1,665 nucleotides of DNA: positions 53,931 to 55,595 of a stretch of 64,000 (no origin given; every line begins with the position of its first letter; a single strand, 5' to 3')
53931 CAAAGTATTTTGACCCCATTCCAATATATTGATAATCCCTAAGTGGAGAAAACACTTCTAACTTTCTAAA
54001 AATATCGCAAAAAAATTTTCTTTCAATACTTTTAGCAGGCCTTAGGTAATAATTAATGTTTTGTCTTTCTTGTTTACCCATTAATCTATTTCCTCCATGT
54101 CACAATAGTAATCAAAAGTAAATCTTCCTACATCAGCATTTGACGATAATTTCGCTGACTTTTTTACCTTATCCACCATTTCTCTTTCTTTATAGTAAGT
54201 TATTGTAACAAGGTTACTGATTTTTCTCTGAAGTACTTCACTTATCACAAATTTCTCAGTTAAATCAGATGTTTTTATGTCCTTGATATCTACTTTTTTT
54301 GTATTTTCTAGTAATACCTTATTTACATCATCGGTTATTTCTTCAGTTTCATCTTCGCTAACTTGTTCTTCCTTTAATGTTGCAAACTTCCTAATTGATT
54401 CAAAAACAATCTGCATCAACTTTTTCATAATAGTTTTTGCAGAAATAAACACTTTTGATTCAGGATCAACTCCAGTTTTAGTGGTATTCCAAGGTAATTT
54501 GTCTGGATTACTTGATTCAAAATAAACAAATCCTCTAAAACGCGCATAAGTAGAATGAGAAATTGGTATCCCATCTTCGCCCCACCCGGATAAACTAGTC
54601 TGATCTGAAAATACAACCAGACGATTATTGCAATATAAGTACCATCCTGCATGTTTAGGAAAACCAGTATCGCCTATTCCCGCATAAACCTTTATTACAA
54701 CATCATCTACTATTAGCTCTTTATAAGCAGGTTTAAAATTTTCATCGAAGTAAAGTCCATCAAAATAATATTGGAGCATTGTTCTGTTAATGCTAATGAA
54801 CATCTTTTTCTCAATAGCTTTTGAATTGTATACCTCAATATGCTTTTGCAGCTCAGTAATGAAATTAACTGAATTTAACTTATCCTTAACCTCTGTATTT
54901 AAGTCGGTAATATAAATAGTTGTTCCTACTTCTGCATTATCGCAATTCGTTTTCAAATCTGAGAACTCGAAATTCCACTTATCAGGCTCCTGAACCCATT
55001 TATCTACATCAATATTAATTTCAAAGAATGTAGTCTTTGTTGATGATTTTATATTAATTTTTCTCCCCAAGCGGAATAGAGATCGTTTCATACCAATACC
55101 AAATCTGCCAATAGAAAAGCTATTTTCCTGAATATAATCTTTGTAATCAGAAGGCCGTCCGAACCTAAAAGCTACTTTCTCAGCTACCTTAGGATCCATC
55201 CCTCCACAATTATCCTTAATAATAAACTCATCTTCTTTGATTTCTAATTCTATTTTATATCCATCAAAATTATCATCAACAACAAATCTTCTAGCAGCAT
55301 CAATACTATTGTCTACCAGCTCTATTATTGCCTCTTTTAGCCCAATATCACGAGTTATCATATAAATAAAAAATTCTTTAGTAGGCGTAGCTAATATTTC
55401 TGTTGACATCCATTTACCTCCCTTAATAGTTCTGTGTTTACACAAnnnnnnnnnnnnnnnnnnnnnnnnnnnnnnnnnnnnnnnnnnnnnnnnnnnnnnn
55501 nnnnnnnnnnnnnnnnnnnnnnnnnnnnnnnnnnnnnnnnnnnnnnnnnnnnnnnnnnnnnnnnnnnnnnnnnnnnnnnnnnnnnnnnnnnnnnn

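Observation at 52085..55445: Unrecognised three-gene module (GHKL ATPase, 321-aa unknown, HARE-HTH/PD-(D/E)xK-like protein) inside the dnd island and coupled to dndH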

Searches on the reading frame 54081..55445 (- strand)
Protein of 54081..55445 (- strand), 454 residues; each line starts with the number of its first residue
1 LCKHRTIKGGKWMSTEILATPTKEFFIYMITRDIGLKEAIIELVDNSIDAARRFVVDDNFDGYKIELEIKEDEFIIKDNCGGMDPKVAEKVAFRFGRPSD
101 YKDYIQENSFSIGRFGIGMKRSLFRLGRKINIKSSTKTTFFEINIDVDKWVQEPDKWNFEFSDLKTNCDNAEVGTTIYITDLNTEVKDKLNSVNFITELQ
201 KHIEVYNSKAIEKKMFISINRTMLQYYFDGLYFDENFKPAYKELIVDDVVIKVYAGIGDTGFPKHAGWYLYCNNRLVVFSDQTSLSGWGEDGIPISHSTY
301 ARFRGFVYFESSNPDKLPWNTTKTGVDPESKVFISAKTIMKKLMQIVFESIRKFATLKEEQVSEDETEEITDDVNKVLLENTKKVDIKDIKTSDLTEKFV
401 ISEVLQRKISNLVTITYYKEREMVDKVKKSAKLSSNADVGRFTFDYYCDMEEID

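Call 4: search_protein_families(library=pfam, proteins=[window:54081-55445:-], max_evalue=0.1)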
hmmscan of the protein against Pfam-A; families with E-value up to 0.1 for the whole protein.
window:54081-55445:- (454 aa): 2 families
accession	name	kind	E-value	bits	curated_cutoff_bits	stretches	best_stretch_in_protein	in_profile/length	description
PF13589.12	HATPase_c_3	-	7e-15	55.7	25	1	36-175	3-137/137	Histidine kinase-, DNA gyrase B-, and HSP90-like ATPase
PF02518.31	HATPase_c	-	1.2e-05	26.1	26.4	1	34-146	4-108/111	Histidine kinase-, DNA gyrase B-, and HSP90-like ATPase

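Call 5: search_protein_families(library=padloc, proteins=[window:54081-55445:-], max_evalue=0.01)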
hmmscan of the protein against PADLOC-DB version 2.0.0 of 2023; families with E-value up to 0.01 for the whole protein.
window:54081-55445:- (454 aa): 2 families
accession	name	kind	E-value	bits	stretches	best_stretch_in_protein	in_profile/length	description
PDLC02204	MzaB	-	1.3e-06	25.1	1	34-147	21-128/500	-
PDLC03968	TmtA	-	0.0033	13.1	1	110-135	135-159/1486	-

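Call 6: search_protein_families(library=ncbifam, proteins=[window:54081-55445:-], max_evalue=0.01)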
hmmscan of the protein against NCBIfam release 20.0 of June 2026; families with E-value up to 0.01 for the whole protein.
window:54081-55445:- (454 aa): 3 families
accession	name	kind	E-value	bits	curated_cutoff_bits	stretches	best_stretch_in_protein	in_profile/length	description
NF041932.1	MzaB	equivalog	3.9e-07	28.8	850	1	38-159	14-126/480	MZA anti-phage system associated ATPase MzaB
NF047352.1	P_loop_sacsin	domain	0.00058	20.3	50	1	39-132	3-79/80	sacsin N-terminal ATP-binding-like domain-containing protein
NF007664.1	PRK10337.1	equivalog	0.0062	15.2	475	1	43-99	349-401/442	quorum sensing histidine kinase QseC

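Call 44: search_solved_structures(query=window:54081-55409:-, max_evalue=1)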
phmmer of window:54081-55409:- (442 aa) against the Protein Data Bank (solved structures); distinct sequences matched with E-value up to 1: 3.
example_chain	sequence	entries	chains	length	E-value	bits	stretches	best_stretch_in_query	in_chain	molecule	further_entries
1nt2_B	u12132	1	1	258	0.067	15.2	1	296-412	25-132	conserved hypothetical protein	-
3etv_A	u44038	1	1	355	0.085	14.9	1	272-334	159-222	Protein transport protein TIP20, Protein transport protein DSL1 chimera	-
3jz3_A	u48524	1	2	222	0.39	12.7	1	31-87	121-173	Sensor protein qseC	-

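Call 55: find_homologous_proteins(query=window:54081-55409:-, max_evalue=1e-10)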
Query window:54081-55409:- (442 aa): 3767 proteins with E <= 1e-10 among 7940 candidates; the best 120 are listed.
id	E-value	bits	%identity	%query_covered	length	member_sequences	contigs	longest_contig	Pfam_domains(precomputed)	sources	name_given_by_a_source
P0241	9.8e-292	985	100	100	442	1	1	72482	PF02518.32,PF13589.13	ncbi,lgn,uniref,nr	ncbi:histidine kinase/DNA gyrase B/HSP90-like ATPase [Anaerobacterium chartisolvens]|uniref:Histidin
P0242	2.0e-122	427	50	98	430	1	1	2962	PF13589.13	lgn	-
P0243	9.3e-107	376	44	99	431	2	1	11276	PF02518.32,PF13589.13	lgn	-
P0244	2.9e-105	371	43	99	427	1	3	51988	PF13589.13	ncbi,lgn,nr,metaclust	ncbi:hypothetical protein HMPREF1982_00777 [Clostridiales bacterium oral taxon 876 str. F0540]|nr:hy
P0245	6.7e-105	369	44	99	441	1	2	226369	PF13589.13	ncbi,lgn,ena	-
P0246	6.7e-103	363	43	99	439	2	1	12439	PF13589.13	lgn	-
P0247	1.6e-101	358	45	98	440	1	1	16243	PF13589.13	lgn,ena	-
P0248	4.9e-99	350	43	99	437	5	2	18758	PF13589.13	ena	-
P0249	8.0e-99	349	41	99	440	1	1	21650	PF13589.13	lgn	-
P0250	1.5e-98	349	42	99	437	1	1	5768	PF13589.13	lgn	-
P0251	4.7e-98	347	42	100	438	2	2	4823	PF13589.13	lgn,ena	-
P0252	5.0e-98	347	40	100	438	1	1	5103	PF13589.13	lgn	-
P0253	5.4e-98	347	43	99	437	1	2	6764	PF13589.13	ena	-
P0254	6.3e-98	346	41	99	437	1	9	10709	PF13589.13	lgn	-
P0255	9.9e-98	346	40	99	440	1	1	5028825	PF13589.13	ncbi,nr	ncbi:ATP-binding protein [Bacillus sp. Y1]|nr:ATP-binding protein [Bacillus sp. Y1] AYA76016.1 ATP-b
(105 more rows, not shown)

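Call 58: search_solved_structures(query=A3, max_evalue=1)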
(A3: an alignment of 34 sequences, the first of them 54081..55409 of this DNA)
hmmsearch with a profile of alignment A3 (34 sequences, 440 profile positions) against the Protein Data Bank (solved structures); distinct sequences matched with E-value up to 1: 19.
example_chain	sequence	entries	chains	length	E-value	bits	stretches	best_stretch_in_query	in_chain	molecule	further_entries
7k7t_A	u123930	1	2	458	0.00086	21.3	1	29-118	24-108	Isoform 3 of MORC family CW-type zinc finger protein 4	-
9imj_A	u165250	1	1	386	0.022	16.7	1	28-77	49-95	DNA topoisomerase (ATP-hydrolyzing)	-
8ylu_C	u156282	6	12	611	0.037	16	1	28-77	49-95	DNA topoisomerase (ATP-hydrolyzing)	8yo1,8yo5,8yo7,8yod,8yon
6mw7_A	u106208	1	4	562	0.048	15.6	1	30-203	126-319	Structural maintenance of chromosomes flexible hinge domain-containing protein 1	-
4urm_A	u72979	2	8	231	0.085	14.8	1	27-106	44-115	DNA GYRASE SUBUNIT B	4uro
9cdi_A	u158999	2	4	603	0.18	13.7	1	29-125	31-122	ATPase MORC2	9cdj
5of9_A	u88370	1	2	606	0.18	13.7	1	29-125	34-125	MORC family CW-type zinc finger protein 2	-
5ofa_B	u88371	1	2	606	0.18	13.7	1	29-125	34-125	MORC family CW-type zinc finger protein 2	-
3jz3_A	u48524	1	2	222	0.27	13.1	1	34-94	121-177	Sensor protein qseC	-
4p8o_A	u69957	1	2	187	0.3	13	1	27-81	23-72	DNA gyrase subunit B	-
3g75_A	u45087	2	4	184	0.3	13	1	27-81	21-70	DNA gyrase subunit B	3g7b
5z9p_A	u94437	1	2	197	0.34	12.8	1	27-81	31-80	DNA gyrase subunit B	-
3ttz_A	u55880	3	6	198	0.35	12.7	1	27-81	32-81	DNA gyrase subunit B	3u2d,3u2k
9cdf_A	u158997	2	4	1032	0.39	12.6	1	29-125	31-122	ATPase MORC2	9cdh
5cph_A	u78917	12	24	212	0.41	12.5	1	27-81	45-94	DNA gyrase subunit B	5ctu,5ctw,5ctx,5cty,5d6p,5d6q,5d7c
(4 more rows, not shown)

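Call 64: predict_structure(alignment_id=A3)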
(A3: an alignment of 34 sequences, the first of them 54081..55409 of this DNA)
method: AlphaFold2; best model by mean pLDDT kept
length: 442 residues; sequences in the alignment: 34
mean_pLDDT: 83.0   pTM: 0.75
mean pLDDT of the five models: 83.0, 82.8, 82.4, 81.9, 81.2
residues with pLDDT >= 90: 211; 70-90: 152; 50-70: 45; < 50: 34
segments of 3 or more residues with pLDDT < 50: 1-8, 347-366
pLDDT, mean of each block of 10 residues (from residue 1): 40 77 90 90 87 96 95 82 68 54 70 95 94 91 82 92 96 93 95 93 96 90 88 95 87 91 90 91 86 93 78 85 96 90 55 43 50 81 83 53 82 94 90 89 64
secondary structure, 60 per line:
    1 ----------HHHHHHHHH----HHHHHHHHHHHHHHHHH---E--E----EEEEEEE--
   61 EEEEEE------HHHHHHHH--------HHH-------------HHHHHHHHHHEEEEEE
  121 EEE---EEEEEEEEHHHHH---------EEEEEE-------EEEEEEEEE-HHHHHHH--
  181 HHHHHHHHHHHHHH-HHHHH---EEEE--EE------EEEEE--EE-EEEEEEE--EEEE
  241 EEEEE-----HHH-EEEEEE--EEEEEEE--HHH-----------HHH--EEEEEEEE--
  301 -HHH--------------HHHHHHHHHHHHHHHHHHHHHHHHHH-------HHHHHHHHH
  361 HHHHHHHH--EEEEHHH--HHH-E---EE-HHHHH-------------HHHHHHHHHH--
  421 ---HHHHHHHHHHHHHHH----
elements in order: H11-19 H24-40 E52-58 E61-66 H73-80 H105-114 E115-123 E127-134 H135-139 E149-154 E162-170 H172-178 H181-194 H196-200 E204-207 E218-222 E228-234 E237-245 E255-260 E263-269 E291-298 H319-344 H352-368 E371-374 H391-395 H409-418 H424-438

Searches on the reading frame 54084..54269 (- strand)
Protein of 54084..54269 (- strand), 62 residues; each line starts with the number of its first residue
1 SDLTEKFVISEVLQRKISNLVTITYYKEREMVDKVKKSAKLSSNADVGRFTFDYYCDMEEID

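Call 92: search_solved_structures(query=A5, max_evalue=10)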
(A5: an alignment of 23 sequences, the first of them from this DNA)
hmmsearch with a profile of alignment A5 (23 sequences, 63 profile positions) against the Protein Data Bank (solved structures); distinct sequences matched with E-value up to 10: 41.
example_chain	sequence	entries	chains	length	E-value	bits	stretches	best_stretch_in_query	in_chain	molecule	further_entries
1ru7_B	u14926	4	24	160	0.62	13.1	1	34-61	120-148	hemagglutinin | Hemagglutinin HA2 chain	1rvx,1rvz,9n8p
9vh4_B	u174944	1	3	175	0.72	12.9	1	34-61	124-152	Hemagglutinin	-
5vli_B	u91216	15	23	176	0.73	12.9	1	34-61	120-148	Hemagglutinin | Hemagglutinin HA2 chain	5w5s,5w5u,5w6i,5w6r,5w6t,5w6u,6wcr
8tp5_B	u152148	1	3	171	0.8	12.7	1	34-61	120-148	Hemagglutinin HA2 chain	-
7acc_A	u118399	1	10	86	0.81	12.7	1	36-58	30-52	GTP cyclohydrolase 1 feedback regulatory protein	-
3hto_B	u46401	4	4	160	0.81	12.7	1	34-61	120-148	Hemagglutinin HA2 chain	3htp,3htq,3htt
6z80_L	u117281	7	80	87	0.83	12.7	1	36-58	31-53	GTP cyclohydrolase 1 feedback regulatory protein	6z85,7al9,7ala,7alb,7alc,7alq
9dbx_B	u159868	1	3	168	0.89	12.6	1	34-61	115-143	Hemagglutinin HA2 chain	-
1rd8_B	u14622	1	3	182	0.89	12.6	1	34-58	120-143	hemagglutinin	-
4gxu_B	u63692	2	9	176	0.9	12.6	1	34-58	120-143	Hemagglutinin HA2 chain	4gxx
1ruz_I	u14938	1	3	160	0.91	12.6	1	34-58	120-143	hemagglutinin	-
9cu7_B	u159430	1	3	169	0.92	12.5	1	34-61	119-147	Hemagglutinin HA2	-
3gbn_B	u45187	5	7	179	0.93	12.5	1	34-58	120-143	Hemagglutinin | Hemagglutinin, HA2 Subunit | Hemagglutinin HA2 chain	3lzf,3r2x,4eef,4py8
5ugy_B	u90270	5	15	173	0.95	12.5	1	34-61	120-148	Hemagglutinin HA2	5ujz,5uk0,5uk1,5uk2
6cf7_B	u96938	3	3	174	0.96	12.5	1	34-61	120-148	Hemagglutinin | Hemagglutinin HA2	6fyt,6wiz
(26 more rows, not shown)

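Call 93: search_protein_families(library=pfam, alignment_id=A5, max_evalue=1)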
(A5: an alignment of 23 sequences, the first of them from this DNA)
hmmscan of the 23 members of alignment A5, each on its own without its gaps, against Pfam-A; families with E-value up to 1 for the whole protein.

A. member 1, seq(62 aa): 0 families

B. families by the number of members that match (of 23 scanned): 7 families
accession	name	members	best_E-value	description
PF22668.1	DUF7009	1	0.01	Family of unknown function (DUF7009)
PF22780.1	HI0933_like_1st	1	0.013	HI0933-like protein barrel and H2TH domain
PF17376.7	DUF5398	1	0.015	Family of unknown function (DUF5398)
PF08372.16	PRT_C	1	0.086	Plant phosphoribosyltransferase C-terminal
PF07386.16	DUF1499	1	0.14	Protein of unknown function (DUF1499)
PF04248.19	NTP_transf_9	1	0.2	Domain of unknown function (DUF427)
PF00542.24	Ribosomal_L12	1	0.92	Ribosomal protein L7/L12 C-terminal domain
